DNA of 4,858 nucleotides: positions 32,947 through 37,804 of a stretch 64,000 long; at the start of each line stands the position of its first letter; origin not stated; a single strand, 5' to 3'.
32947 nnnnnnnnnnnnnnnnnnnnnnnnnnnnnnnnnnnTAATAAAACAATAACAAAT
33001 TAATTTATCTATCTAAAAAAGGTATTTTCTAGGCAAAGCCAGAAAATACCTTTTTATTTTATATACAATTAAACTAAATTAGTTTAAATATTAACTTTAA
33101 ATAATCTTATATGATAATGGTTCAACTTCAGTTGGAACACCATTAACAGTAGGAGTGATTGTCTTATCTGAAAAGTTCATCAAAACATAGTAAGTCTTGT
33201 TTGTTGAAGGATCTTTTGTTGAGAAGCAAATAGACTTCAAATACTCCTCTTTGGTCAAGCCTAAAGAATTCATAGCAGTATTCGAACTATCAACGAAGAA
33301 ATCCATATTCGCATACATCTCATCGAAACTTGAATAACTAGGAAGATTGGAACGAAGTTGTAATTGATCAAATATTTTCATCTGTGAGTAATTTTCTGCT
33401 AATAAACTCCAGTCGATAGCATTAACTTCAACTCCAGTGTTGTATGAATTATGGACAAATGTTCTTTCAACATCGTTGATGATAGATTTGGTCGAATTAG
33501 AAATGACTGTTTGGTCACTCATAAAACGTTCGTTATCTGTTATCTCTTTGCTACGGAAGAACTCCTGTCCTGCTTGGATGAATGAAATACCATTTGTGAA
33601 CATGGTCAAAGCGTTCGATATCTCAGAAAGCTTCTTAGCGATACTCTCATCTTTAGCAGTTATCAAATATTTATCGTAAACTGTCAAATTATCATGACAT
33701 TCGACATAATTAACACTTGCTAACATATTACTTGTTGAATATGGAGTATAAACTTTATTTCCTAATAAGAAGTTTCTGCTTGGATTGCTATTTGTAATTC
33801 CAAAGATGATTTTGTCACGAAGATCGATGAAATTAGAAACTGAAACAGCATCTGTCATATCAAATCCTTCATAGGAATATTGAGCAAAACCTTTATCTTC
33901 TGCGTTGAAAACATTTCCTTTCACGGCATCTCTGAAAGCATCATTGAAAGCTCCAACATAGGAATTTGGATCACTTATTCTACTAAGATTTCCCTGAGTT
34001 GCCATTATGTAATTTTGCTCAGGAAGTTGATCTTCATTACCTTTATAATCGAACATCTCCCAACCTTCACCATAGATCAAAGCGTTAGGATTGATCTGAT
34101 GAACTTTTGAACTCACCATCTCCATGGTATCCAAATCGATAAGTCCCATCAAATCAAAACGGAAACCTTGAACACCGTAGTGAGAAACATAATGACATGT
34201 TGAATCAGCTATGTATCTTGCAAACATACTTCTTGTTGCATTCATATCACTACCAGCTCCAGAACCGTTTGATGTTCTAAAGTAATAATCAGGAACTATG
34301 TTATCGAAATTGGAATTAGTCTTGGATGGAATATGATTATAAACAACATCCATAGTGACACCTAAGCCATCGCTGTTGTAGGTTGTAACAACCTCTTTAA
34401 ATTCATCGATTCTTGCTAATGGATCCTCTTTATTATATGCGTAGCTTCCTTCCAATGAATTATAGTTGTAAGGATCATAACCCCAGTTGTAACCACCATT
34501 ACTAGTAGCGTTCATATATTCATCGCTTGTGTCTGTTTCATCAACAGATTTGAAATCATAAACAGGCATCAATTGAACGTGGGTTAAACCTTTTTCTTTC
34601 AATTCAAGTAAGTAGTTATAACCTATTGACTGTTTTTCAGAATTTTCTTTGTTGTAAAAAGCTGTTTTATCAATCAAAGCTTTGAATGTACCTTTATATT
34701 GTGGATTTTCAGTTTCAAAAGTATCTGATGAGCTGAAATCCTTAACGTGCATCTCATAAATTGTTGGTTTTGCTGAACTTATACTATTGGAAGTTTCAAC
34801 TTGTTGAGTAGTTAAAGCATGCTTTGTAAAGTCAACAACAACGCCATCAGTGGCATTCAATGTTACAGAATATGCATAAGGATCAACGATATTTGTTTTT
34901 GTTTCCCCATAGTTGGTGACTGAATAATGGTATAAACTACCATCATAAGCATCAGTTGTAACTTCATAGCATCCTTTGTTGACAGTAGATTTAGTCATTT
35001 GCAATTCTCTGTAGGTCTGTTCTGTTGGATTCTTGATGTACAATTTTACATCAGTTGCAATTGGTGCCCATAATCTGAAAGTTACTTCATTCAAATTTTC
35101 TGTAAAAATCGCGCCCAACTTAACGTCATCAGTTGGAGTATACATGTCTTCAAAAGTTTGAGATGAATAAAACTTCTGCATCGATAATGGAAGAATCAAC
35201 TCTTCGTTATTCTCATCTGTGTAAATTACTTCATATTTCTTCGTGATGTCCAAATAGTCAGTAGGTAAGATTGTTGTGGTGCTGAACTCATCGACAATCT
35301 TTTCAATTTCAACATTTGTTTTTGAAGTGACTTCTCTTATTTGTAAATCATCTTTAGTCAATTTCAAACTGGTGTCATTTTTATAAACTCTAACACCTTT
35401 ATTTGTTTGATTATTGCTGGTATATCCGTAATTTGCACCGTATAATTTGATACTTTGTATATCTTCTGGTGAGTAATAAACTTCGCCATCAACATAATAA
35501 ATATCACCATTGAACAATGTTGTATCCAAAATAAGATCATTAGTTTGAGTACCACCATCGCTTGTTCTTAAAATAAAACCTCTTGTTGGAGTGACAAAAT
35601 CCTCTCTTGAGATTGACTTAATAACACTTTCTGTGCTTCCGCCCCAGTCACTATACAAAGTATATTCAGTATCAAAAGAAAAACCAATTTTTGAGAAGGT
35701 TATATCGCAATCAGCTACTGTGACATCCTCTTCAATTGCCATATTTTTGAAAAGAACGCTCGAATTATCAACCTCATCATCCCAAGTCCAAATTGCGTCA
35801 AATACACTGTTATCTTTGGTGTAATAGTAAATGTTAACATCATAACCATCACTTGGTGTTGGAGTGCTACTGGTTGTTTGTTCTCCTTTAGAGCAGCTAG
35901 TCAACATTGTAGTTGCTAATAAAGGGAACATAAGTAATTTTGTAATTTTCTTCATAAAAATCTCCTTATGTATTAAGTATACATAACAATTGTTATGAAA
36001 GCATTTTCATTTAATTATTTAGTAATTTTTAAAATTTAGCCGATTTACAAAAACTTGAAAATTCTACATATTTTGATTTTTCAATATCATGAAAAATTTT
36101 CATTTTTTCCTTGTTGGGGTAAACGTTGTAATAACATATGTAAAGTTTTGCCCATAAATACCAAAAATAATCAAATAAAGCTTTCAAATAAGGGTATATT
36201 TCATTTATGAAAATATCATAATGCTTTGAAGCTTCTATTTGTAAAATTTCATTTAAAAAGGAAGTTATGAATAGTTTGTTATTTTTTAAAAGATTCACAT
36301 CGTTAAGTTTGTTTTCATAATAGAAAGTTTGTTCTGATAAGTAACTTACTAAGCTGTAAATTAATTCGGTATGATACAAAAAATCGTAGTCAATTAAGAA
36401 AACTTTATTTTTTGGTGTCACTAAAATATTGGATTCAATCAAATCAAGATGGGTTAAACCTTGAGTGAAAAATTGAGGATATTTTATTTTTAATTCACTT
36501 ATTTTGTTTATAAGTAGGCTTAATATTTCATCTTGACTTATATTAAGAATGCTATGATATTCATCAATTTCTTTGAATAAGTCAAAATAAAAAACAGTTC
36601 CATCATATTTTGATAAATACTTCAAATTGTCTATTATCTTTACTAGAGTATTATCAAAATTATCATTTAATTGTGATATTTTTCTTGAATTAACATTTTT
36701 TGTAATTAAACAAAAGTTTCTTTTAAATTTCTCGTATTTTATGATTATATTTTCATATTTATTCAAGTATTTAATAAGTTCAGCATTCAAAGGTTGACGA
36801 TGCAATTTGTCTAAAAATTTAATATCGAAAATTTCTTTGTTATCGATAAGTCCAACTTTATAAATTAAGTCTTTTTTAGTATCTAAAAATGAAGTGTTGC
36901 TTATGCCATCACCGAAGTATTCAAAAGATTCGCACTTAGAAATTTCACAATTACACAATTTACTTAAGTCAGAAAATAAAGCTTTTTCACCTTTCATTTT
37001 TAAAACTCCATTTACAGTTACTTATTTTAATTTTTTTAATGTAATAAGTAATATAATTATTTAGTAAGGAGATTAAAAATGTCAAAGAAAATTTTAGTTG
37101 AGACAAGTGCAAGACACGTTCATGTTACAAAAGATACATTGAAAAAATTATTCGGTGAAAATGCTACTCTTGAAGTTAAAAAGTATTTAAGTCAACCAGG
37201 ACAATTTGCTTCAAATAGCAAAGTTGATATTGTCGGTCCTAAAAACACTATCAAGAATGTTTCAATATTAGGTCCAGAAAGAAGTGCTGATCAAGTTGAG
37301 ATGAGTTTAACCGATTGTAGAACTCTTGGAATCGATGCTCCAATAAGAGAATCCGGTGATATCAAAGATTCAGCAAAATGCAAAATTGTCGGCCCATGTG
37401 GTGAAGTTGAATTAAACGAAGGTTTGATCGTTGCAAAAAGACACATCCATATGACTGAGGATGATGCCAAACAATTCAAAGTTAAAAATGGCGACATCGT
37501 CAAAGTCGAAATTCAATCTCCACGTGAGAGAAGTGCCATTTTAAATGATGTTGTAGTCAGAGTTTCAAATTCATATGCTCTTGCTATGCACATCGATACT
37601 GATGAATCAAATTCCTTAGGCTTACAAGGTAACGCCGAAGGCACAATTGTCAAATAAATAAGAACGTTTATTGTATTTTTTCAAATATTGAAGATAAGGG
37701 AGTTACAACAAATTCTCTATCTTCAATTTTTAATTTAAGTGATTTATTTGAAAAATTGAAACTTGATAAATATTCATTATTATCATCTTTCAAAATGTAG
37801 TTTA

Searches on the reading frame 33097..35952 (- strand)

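Call 46: search_protein_families(library=pfam, proteins=[window:33097-35952:-], max_evalue=1e-8)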
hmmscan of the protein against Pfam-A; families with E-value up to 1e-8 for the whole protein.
window:33097-35952:- (951 aa): 1 family
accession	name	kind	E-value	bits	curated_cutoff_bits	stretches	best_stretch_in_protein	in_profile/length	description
PF02922.24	CBM_48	-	1.5e-11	44.9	22.4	1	278-360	1-83/83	Carbohydrate-binding module 48 (Isoamylase N-terminal domain)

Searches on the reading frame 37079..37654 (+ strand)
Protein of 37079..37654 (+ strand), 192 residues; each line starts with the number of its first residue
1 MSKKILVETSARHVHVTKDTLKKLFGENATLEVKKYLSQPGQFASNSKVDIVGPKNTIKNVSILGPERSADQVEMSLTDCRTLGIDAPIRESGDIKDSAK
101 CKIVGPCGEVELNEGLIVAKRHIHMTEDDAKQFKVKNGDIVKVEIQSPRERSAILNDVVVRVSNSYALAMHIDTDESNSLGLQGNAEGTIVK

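Call 46: search_protein_families(library=pfam, proteins=[window:37079-37654:+], max_evalue=1e-8)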
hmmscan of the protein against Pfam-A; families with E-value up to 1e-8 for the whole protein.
window:37079-37654:+ (192 aa): 1 family
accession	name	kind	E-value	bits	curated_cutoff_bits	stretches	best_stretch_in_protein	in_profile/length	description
PF06130.18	PTAC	-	4e-77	258.4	25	1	7-182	2-175/176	Phosphate propanoyltransferase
